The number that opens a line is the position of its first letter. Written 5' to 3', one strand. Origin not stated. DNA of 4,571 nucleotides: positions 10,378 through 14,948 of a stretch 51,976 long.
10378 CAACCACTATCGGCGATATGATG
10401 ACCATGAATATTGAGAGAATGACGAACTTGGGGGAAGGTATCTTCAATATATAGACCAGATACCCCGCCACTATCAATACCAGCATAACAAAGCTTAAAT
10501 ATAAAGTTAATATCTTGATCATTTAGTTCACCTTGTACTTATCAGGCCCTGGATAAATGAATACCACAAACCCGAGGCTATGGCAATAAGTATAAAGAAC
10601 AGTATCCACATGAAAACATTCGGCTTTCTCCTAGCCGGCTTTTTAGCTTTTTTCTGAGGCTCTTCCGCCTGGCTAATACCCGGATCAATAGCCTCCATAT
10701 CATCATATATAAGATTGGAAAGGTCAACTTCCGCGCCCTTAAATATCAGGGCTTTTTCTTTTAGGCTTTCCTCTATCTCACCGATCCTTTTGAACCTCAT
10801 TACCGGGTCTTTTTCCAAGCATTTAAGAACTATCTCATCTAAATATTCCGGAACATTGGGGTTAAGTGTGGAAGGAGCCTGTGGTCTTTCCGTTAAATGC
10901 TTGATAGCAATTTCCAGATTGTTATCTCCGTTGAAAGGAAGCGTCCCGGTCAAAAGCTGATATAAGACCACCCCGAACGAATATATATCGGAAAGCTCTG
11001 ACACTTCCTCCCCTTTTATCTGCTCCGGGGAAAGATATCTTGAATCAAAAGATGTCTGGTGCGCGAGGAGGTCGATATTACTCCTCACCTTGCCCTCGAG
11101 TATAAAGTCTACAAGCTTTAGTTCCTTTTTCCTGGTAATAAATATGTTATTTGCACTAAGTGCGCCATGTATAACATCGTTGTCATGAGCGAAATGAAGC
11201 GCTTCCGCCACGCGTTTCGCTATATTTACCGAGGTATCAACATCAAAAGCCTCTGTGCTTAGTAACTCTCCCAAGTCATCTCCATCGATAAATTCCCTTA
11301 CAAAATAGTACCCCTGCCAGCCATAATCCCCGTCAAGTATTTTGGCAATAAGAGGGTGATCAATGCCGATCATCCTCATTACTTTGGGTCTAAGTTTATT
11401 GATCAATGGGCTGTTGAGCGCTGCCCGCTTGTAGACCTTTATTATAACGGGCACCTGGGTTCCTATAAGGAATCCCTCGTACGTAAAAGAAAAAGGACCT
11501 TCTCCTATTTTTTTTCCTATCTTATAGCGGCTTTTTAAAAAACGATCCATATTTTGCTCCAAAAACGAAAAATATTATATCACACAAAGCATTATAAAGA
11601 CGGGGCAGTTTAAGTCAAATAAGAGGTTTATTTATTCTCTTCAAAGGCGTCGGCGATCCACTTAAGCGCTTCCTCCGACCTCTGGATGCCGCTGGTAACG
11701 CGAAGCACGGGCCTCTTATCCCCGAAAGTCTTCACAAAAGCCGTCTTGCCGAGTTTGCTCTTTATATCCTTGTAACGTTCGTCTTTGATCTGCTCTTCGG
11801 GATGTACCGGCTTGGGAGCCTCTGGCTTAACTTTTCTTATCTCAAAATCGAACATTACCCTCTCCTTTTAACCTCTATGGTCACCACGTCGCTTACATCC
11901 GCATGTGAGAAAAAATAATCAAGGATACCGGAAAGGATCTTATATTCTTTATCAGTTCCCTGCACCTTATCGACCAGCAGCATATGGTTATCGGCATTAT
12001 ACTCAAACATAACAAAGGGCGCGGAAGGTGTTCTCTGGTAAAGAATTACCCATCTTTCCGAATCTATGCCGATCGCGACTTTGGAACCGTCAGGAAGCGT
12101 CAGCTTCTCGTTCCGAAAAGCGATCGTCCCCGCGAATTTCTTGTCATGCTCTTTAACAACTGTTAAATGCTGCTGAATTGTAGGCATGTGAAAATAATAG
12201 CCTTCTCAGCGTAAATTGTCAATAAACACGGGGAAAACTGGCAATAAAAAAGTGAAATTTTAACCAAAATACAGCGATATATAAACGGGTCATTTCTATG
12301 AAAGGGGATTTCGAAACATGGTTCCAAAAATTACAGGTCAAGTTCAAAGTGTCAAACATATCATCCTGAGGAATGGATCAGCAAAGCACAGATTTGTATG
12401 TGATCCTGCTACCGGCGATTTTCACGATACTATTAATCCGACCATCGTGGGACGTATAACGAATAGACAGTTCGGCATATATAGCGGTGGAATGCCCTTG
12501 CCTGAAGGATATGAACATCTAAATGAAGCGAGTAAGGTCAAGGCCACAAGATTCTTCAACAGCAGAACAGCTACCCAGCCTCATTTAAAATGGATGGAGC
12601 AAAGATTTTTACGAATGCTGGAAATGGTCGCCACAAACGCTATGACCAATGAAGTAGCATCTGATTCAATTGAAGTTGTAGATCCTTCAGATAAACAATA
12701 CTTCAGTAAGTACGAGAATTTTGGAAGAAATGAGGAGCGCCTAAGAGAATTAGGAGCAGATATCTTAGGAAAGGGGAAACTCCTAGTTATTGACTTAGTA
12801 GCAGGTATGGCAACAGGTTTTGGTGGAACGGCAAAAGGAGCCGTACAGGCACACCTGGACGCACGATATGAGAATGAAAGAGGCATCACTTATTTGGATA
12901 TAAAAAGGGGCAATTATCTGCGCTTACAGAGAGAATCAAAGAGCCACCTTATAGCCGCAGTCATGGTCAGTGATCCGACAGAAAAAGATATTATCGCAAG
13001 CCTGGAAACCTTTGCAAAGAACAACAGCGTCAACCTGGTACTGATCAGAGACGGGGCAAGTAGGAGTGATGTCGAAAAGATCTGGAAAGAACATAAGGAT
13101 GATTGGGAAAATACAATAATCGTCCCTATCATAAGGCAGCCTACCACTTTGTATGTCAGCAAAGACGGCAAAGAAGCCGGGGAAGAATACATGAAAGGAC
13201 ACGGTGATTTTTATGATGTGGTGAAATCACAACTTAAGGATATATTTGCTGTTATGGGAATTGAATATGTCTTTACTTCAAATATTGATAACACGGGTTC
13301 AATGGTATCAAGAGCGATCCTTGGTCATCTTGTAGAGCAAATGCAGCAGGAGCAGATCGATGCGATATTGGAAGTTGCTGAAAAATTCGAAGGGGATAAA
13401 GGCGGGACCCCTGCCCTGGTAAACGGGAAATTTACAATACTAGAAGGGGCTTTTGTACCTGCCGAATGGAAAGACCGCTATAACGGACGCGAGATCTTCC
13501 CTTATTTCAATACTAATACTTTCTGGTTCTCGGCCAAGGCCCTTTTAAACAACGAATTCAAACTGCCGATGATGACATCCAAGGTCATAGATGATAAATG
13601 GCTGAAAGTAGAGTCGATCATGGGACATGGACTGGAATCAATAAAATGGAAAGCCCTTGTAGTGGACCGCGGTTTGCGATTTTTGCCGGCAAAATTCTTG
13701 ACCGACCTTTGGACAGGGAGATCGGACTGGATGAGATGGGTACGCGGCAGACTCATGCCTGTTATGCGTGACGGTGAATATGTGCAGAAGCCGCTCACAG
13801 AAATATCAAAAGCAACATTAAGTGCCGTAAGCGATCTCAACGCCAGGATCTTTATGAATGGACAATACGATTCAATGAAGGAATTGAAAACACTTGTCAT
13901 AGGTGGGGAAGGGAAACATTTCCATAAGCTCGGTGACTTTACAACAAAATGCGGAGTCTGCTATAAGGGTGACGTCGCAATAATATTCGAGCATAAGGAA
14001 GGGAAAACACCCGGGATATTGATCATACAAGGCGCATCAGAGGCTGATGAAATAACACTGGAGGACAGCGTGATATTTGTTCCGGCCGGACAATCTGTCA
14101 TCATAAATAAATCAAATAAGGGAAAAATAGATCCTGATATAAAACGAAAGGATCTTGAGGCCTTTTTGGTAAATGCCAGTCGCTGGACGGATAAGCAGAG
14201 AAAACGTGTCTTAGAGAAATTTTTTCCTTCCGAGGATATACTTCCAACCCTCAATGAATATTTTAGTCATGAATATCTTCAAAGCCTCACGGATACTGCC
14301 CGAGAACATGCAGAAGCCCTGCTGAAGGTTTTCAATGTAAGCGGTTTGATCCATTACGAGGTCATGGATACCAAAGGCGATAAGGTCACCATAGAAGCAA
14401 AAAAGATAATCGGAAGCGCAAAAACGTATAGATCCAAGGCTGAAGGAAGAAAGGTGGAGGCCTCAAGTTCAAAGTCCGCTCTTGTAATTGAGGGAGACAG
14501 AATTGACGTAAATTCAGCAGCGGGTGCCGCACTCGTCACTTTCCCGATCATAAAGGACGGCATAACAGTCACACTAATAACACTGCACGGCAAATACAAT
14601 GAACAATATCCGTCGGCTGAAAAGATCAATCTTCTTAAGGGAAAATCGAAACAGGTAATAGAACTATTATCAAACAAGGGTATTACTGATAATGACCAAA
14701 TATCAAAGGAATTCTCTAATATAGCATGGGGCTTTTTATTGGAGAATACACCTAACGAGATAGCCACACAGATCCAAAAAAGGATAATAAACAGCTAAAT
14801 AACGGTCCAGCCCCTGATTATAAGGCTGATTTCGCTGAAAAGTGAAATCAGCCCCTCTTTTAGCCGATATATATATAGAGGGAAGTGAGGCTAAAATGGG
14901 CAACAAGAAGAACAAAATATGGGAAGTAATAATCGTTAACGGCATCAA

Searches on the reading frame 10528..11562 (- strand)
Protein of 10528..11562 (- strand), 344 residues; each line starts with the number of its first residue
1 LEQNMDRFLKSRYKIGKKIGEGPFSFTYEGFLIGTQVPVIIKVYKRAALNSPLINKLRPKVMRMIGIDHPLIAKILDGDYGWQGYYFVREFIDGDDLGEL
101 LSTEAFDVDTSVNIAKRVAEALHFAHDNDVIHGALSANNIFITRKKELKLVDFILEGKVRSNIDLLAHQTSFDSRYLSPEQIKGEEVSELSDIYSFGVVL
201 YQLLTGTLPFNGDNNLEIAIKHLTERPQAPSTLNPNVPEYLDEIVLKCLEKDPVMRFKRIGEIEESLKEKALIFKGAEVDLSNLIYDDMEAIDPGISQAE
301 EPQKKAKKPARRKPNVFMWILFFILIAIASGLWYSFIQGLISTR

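Call 63: search_protein_families(library=pfam, proteins=[window:10528-11562:-], max_evalue=0.00001)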
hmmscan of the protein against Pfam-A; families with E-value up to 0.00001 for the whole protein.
window:10528-11562:- (344 aa): 2 families
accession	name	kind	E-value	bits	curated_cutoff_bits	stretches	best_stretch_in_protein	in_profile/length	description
PF00069.31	Pkinase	-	2.7e-35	122.5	31.7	1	13-258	1-253/263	Protein kinase domain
PF07714.23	PK_Tyr_Ser-Thr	-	7.3e-33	114.4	23.1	1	14-257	2-249/258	Protein tyrosine and serine/threonine kinase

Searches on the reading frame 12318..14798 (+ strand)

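Call 64: search_protein_families(library=pfam, proteins=[window:12318-14798:+], max_evalue=0.00001)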
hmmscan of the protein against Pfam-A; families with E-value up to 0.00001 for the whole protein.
window:12318-14798:+ (826 aa): 1 family
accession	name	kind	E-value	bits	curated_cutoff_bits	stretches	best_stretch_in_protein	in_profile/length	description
PF01704.24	UDPGP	-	4.3e-36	124.9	22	1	96-531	3-403/413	UTP--glucose-1-phosphate uridylyltransferase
